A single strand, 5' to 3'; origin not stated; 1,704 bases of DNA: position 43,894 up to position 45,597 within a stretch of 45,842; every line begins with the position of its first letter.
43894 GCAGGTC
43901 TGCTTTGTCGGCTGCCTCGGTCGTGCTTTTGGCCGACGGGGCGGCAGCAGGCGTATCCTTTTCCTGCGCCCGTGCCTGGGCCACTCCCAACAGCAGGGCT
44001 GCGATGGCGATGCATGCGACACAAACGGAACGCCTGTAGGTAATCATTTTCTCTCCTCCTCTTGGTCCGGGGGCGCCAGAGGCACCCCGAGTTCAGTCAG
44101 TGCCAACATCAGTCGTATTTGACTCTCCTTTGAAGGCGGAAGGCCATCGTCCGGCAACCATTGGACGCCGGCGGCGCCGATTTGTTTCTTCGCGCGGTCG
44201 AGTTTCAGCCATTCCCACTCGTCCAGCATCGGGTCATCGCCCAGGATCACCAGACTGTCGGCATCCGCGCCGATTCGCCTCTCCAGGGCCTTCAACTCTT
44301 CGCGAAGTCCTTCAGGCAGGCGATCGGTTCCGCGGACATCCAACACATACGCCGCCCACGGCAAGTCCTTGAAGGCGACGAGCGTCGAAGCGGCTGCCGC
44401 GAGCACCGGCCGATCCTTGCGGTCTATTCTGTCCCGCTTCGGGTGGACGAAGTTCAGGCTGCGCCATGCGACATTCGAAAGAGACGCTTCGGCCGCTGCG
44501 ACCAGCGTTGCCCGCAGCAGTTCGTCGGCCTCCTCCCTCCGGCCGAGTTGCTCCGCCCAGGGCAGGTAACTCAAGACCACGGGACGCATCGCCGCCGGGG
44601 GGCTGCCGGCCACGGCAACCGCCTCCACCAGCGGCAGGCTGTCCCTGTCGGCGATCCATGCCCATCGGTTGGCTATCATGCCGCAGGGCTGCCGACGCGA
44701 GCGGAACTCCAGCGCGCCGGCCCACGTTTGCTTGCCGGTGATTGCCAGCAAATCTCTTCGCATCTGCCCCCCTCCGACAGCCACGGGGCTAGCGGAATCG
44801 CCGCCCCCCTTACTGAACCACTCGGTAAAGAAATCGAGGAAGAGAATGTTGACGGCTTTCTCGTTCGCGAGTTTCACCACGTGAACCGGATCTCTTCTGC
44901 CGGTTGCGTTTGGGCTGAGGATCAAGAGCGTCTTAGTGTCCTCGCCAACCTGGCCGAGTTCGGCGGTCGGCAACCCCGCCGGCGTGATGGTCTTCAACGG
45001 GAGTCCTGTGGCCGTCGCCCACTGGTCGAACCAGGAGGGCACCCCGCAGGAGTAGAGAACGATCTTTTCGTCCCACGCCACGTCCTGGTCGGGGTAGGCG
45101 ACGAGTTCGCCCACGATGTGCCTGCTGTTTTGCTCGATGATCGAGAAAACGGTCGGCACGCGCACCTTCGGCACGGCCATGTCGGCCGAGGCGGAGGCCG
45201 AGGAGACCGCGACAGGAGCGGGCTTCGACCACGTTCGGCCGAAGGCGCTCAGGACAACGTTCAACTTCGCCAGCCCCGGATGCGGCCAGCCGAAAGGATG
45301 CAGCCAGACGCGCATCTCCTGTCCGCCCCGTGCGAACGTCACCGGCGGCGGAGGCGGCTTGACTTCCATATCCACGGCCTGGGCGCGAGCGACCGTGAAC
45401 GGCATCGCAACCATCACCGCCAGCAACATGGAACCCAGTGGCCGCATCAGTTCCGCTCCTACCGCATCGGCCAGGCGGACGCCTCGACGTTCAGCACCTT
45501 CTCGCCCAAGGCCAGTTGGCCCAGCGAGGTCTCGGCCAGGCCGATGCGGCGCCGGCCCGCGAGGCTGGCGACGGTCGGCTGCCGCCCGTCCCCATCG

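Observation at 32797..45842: Translationally coupled operon encoding exported proteins built from repeated CsgG/LpoB-like modules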

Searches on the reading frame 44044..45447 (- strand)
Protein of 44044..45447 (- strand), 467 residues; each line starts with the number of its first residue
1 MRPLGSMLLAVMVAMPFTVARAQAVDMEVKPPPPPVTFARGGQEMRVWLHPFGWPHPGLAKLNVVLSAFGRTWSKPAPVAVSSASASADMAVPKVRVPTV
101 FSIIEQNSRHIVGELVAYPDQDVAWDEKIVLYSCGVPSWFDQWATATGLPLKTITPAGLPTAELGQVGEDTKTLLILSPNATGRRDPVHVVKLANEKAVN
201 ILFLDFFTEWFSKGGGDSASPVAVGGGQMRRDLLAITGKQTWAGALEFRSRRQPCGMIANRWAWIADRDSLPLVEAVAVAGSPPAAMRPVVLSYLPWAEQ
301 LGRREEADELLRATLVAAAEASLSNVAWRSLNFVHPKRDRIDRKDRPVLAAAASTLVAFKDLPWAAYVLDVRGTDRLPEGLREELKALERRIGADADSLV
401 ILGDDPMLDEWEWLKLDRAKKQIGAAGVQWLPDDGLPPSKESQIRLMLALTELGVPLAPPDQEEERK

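Call 4: search_protein_families(library=pfam, proteins=[window:44044-45447:-], max_evalue=1)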
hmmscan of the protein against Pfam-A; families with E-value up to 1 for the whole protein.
window:44044-45447:- (467 aa): 0 families

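Call 5: search_protein_families(library=ncbifam, proteins=[window:44044-45447:-], max_evalue=1)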
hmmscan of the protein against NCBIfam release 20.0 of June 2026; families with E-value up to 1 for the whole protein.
window:44044-45447:- (467 aa): 0 families

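Call 8: find_encoding_contigs(protein=window:44044-45447:-, flank=10000, max_places=6)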
Protein window:44044-45447:- (467 aa): no gene with exactly this product is on record in the collection.

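Call 23: find_homologous_proteins(query=window:44044-45447:-, max_evalue=0.001)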
Query window:44044-45447:- (467 aa): 116 proteins with E <= 0.001 among 8000 candidates.
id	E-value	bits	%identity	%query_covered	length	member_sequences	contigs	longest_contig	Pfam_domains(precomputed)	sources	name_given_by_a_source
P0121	7.2e-294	993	97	98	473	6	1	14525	-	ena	-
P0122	1.1e-206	705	73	98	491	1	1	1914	-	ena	-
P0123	2.2e-202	691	70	98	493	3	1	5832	-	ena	-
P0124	7.1e-191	653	70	100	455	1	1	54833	-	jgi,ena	-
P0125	2.5e-179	615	86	71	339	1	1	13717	-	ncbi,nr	ncbi:MAG TPA: hypothetical protein VMY35_00630, partial [Phycisphaerae bacterium]|nr:hypothetical pr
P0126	3.1e-172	592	64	99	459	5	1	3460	-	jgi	jgi:hypothetical protein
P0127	2.4e-171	589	65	93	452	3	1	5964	-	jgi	-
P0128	6.7e-168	577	66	93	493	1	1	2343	-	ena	-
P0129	2.9e-164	565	64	96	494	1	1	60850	-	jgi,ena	-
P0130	1.1e-159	550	59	100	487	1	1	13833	-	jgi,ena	-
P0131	8.4e-159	547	62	93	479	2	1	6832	-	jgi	-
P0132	1.1e-158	547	61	93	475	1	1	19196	-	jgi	-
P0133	6.4e-158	544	59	97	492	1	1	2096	-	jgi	-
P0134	1.5e-157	543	59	99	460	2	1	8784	-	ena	-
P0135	7.2e-149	515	61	93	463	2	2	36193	-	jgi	jgi:hypothetical protein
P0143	1.5e-122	428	52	93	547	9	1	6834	-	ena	-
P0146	1.0e-121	425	51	93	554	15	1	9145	-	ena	-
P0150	1.6e-107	378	49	93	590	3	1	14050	-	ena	-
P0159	4.3e-92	327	45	99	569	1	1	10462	-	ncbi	-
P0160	1.7e-91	325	46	93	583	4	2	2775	-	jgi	-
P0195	3.4e-79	285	42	93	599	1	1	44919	PF03958.23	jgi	-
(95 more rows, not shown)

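Call 30: search_protein_families(library=pfam, proteins=[P0195], max_evalue=1)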
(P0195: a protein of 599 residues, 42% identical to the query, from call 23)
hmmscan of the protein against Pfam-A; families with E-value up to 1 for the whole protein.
P0195 (599 aa): 1 family
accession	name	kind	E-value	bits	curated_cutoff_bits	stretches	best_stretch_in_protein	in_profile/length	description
PF03958.22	Secretin_N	-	3.1e-06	27.7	28.2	1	54-112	3-67/69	Bacterial type II/III secretion system short domain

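Call 47: predict_structure(alignment_id=A2)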
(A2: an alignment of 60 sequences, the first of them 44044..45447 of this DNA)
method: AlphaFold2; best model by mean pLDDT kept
length: 467 residues; sequences in the alignment: 60
mean_pLDDT: 88.0   pTM: 0.87
mean pLDDT of the five models: 88.0, 86.2, 86.2, 86.1, 86.0
residues with pLDDT >= 90: 337; 70-90: 72; 50-70: 27; < 50: 31
segments of 3 or more residues with pLDDT < 50: 1-8, 14-26, 463-467
pLDDT, mean of each block of 10 residues (from residue 1): 45 49 54 92 96 68 95 97 92 98 95 97 97 96 98 95 85 92 83 93 75 56 95 93 94 90 95 93 85 95 97 98 92 95 95 79 92 89 92 92 95 95 95 94 96 90 47
secondary structure, 60 per line:
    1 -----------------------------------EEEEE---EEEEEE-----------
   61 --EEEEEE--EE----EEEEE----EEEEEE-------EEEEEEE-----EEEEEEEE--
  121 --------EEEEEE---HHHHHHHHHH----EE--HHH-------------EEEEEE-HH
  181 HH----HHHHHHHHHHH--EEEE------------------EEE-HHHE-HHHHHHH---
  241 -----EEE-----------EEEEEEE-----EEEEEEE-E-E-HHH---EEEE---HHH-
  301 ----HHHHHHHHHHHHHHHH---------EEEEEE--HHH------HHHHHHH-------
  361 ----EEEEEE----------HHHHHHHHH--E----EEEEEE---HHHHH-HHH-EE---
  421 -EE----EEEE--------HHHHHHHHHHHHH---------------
elements in order: E36-40 E44-49 E63-68 E77-81 E86-91 E99-105 E111-118 E129-134 H138-147 E172-177 H179-182 H187-197 E200-203 E222-224 H231-237 E246-248 E260-266 E272-278 E290-293 H305-320 E330-335 H347-353 E365-370 H381-389 E397-402 H406-410 E428-431 H440-452

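Call 49: fold_search(model_id=the predicted structure, library=pdb)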
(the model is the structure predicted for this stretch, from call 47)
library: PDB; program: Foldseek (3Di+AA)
matches with E <= 10: 1504; with E <= 0.001: 3
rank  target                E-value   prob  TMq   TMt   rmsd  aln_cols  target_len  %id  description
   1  7sbc_C                2.2e-04  0.96  0.23  0.21  21.0       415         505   12  Crystal structure of a GMP synthase from Acinetobacter baumannii AB5075-UW (released 2021-10-06)
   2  2z4t_A                2.2e-04  0.38  0.14  0.13  21.9       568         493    9  Crystal Structure of Vibrionaceae Photobacterium sp. JT-ISH-224 2,6-sialyltransferase in a Ternary Complex with Donor  (released 2008-04-08)
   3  2ywb_A                3.2e-04  0.97  0.23  0.23  20.4       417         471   11  Crystal structure of GMP synthetase from Thermus thermophilus (released 2007-10-23)
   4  6e9b_C                2.7e-03  0.98  0.13  0.16   7.8       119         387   10  Bacteroides ovatus mixed-linkage glucan utilization locus (MLGUL) SGBP-B in complex with mixed-linkage heptasaccharide (released 2019-05-15)
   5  6e57_A                3.9e-03  0.97  0.13  0.15   7.6       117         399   10  Bacteroides ovatus mixed-linkage glucan utilization locus (MLGUL) SGBP-B in complex with mixed-linkage heptasaccharide (released 2019-05-29)
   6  6e57_D                4.6e-03  0.96  0.13  0.16   7.8       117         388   10  Bacteroides ovatus mixed-linkage glucan utilization locus (MLGUL) SGBP-B in complex with mixed-linkage heptasaccharide (released 2019-05-29)
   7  3c3j_C                5.5e-03  0.41  0.15  0.18  20.1       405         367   14  Crystal structure of tagatose-6-phosphate ketose/aldose isomerase from Escherichia coli (released 2008-02-19)
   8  3c3j_A                6.1e-03  0.38  0.15  0.18  20.3       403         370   14  Crystal structure of tagatose-6-phosphate ketose/aldose isomerase from Escherichia coli (released 2008-02-19)
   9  6e57_B                6.9e-03  0.96  0.13  0.16   7.7       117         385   10  Bacteroides ovatus mixed-linkage glucan utilization locus (MLGUL) SGBP-B in complex with mixed-linkage heptasaccharide (released 2019-05-29)
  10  5l5g_B                7.3e-03  0.98  0.15  0.09   5.4       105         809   12  Plexin A2 full extracellular region, domains 1 to 8 modeled, data to 10 angstrom (released 2016-07-06)
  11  9f6z_A                1.0e-02  0.66  0.22  0.14  19.9       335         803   10  Human N-deacetylase/N-sulfotransferase 1 homodimer (released 2025-04-16)
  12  3lcy_C                1.2e-02  0.84  0.12  0.24  12.2       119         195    8  Titin Ig tandem domains A164-A165 (released 2011-05-25)
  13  3c3j_B                1.2e-02  0.28  0.15  0.18  20.6       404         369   14  Crystal structure of tagatose-6-phosphate ketose/aldose isomerase from Escherichia coli (released 2008-02-19)
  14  6e57_C                1.2e-02  0.90  0.13  0.15   8.2       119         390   10  Bacteroides ovatus mixed-linkage glucan utilization locus (MLGUL) SGBP-B in complex with mixed-linkage heptasaccharide (released 2019-05-29)
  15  5fm5_P                1.2e-02  0.89  0.11  0.38   6.8        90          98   10  Crystal structure of the myomesin:obscurin-like-1 complex (released 2016-11-23)
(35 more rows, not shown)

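Call 63: search_solved_structures(query=A2, max_evalue=10)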
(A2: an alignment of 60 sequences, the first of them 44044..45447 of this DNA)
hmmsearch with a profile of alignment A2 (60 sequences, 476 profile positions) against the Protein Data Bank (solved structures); distinct sequences matched with E-value up to 10: 0.

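Call 81: search_protein_families(library=pfam, proteins=[P0143, P0146, P0150, P0159, P0160], max_evalue=0.01)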
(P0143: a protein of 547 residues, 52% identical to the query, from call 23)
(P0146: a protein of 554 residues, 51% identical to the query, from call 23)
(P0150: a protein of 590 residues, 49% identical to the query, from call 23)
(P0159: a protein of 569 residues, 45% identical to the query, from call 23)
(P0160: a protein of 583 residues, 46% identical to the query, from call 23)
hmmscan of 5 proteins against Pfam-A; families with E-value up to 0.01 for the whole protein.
P0143 (547 aa): 0 families

P0146 (554 aa): 0 families

P0150 (590 aa): 0 families

P0159 (569 aa): 0 families

P0160 (583 aa): 0 families

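Call 86: search_protein_families(library=pfam, alignment_id=A2, max_evalue=0.1)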
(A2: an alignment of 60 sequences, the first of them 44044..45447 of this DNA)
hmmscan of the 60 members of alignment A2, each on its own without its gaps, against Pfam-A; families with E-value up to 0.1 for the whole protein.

A. member 1, window:44044-45447:- (467 aa): 0 families

B. families by the number of members that match (of 60 scanned): 7 families
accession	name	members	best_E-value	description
PF19933.4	DUF6396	1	0.023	Domain of unknown function (DUF6396)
PF07992.20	Pyr_redox_2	1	0.045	Pyridine nucleotide-disulphide oxidoreductase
PF10467.15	Inhibitor_I48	1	0.047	Peptidase inhibitor clitocypin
PF02734.22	Dak2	1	0.049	DAK2 domain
PF09999.14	DUF2240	1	0.068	Uncharacterized protein conserved in archaea (DUF2240)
PF23920.1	DUF7259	1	0.073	Domain of unknown function (DUF7259)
PF09399.15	bCoV_lipid_BD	1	0.091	Betacoronavirus lipid binding protein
